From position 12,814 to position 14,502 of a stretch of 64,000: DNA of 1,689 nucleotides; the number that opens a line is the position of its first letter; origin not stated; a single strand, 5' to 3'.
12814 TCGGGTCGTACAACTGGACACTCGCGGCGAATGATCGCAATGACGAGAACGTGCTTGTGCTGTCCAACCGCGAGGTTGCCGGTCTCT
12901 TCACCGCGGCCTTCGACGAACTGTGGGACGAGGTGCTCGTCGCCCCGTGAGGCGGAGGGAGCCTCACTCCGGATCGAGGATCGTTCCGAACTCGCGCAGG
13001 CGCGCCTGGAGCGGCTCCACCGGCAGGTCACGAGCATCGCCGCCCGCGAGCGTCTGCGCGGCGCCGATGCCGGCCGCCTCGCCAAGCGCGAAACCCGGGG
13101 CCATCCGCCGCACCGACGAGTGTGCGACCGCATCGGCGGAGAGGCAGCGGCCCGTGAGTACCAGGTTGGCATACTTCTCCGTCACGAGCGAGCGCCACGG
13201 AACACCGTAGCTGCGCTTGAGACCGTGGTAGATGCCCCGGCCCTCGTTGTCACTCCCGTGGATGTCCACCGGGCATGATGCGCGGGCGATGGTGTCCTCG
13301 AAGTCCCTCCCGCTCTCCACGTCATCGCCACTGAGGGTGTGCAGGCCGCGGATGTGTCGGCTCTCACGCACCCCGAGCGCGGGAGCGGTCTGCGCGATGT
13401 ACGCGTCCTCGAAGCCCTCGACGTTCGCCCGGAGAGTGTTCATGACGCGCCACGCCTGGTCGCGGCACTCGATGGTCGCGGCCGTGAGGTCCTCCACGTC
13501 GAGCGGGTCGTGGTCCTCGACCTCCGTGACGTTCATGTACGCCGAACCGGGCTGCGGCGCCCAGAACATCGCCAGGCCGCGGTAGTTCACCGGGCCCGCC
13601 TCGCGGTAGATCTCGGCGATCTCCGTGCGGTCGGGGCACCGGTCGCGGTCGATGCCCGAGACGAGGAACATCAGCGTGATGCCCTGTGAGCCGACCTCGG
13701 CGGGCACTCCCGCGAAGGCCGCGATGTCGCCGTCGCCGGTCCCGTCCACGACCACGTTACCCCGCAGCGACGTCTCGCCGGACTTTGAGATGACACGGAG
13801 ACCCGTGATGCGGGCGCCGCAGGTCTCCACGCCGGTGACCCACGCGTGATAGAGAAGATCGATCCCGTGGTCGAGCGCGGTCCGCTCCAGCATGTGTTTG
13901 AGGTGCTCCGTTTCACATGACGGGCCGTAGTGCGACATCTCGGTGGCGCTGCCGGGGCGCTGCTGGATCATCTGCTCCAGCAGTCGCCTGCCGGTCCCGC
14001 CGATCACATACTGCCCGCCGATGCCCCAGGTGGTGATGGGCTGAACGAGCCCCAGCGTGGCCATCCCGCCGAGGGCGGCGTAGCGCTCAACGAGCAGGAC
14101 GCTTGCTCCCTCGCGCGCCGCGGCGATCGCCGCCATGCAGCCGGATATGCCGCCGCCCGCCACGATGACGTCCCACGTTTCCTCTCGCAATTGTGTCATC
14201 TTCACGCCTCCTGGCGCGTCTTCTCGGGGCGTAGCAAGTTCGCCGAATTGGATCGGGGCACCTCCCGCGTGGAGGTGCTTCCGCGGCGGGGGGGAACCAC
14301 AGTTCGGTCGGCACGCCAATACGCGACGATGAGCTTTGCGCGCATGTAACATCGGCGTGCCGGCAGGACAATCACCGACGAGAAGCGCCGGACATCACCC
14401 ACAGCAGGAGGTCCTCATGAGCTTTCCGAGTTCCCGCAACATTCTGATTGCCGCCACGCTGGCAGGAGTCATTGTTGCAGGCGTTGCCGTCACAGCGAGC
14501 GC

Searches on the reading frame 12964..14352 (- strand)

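Call 48: search_protein_families(library=pfam, proteins=[window:12964-14352:-], max_evalue=0.000001)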
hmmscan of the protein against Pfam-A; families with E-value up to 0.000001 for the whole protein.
window:12964-14352:- (462 aa): 2 families
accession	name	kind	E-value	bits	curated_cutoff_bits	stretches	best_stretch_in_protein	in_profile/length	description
PF12831.13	FAD_oxidored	-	1.3e-95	321.6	27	1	61-452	1-416/416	FAD dependent oxidoreductase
PF00890.30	FAD_binding_2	-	8e-07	29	20.4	0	61-96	1-36/414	FAD binding domain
